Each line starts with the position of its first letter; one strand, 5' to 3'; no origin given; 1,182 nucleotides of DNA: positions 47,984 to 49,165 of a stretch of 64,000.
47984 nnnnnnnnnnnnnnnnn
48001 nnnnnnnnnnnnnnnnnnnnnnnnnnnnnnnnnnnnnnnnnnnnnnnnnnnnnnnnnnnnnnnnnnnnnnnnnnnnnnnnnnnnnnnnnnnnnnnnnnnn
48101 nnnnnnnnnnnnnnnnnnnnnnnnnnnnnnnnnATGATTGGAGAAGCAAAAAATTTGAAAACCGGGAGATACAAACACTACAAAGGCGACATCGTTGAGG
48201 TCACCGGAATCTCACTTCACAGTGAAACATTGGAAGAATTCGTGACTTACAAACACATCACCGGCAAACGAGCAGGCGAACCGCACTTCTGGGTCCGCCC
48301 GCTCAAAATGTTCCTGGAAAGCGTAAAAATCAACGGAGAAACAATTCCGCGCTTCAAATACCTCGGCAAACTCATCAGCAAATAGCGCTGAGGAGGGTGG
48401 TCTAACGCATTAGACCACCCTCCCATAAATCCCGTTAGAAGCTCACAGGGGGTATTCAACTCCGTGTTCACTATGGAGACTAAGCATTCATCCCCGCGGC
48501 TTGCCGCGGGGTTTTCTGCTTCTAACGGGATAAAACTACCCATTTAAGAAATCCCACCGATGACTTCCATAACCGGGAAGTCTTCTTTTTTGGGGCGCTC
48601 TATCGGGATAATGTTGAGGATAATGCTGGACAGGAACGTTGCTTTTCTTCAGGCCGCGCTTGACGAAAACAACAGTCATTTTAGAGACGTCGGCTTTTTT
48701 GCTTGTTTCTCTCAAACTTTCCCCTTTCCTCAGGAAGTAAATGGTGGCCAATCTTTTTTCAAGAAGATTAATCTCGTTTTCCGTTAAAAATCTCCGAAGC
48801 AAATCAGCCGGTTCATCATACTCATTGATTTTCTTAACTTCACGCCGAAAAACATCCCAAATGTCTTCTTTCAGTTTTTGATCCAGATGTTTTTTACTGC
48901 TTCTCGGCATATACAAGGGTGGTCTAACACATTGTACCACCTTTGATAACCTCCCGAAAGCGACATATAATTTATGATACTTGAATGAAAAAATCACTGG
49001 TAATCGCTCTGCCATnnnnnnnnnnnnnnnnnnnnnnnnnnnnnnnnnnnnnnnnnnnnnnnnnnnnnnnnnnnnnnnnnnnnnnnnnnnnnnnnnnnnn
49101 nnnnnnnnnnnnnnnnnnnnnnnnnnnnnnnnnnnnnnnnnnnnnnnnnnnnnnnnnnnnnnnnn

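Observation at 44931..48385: Second nucleotide-metabolising cluster: HD hydrolase, three tandem NUDIX genes (one MTH1-like), a HIGH-motif cytidylyltransferase, a CYTH paralog and DUF1653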

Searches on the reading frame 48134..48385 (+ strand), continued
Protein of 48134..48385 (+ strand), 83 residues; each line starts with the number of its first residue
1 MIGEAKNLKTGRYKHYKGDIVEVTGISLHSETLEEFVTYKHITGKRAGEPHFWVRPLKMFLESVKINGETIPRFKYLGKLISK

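Call 102: get_annotated_region(hit=H10, flank=3500)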
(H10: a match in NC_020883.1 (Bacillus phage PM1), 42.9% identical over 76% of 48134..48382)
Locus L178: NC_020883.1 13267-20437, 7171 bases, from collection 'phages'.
description: Bacillus phage PM1 DNA, complete genome.
organism: Bacillus phage PM1 (NCBI taxid 547228)
taxonomy: Viruses; Duplodnaviria; Heunggongvirae; Uroviricota; Caudoviricetes; Pemunavirus; Pemunavirus PM1
host: Bacillus subtilis subsp. natto; source: -; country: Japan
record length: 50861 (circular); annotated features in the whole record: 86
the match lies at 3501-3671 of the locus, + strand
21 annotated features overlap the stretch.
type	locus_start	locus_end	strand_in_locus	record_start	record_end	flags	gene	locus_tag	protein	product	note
CDS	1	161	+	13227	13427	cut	-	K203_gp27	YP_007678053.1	hypothetical protein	ORF26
CDS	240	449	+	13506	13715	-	-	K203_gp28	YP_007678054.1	hypothetical protein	ORF27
CDS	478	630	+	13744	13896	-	-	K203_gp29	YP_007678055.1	hypothetical protein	ORF28; similar to hypothetical protein BL05334 (Bacillus licheniformis ATCC 14580)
CDS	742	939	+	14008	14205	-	-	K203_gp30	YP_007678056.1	hypothetical protein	ORF29; similar to ClpA/B-type protease (Pseudomonas syringae pv. syringae 642)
CDS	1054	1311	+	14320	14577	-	-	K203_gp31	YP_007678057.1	hypothetical protein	ORF30; similar to N-acetylmuramoyl-L-alanine amidase (Bacillus sp. m3-13)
CDS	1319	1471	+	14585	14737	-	-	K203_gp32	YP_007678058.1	hypothetical protein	ORF31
CDS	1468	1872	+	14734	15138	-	-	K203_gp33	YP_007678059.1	hypothetical protein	ORF32; similar to hypothetical protein L152227 (Lactococcus lactis subsp. lactis Il1403)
CDS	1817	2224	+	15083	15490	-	-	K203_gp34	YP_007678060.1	hypothetical protein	ORF33; similar to GK12170 (Drosophila willistoni)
CDS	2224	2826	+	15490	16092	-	-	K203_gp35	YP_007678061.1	poly-gamma-glutamate hydrolase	ORF34; similar to poly-gamma-glutamate hydrolase (Bacillus phage phiNIT1)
CDS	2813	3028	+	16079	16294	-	-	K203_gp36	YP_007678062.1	hypothetical protein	ORF35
CDS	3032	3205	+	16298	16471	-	-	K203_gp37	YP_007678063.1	hypothetical protein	ORF36; similar to protein of unknown function DUF214 (Sideroxydans lithotrophicus ES-1)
CDS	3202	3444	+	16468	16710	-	-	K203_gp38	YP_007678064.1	hypothetical protein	ORF37; similar to center divider CG6027-PA (Acyrthosiphon pisum)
CDS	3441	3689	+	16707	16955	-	-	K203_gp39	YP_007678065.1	hypothetical protein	ORF38; similar to hypothetical protein AHA_2626 (Aeromonas hydrophila subsp. hydrophila ATCC 7966)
CDS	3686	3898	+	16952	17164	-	-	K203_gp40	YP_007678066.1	hypothetical protein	ORF39; similar to hypothetical protein FG08781.1 (Gibberella zeae PH-1)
CDS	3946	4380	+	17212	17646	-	-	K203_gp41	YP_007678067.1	YopX family protein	ORF40; similar to hypothetical protein; phage SPbeta (Bacillus amyloliquefaciens DSM7)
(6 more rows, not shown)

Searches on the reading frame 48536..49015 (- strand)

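Call 28: search_protein_families(library=pfam, proteins=[window:48536-49015:-], max_evalue=0.01)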
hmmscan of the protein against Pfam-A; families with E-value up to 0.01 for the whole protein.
window:48536-49015:- (159 aa): 1 family
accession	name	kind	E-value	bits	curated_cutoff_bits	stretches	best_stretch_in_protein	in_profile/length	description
PF01371.25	Trp_repressor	-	5.6e-08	33.2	27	1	53-125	3-76/88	Trp repressor protein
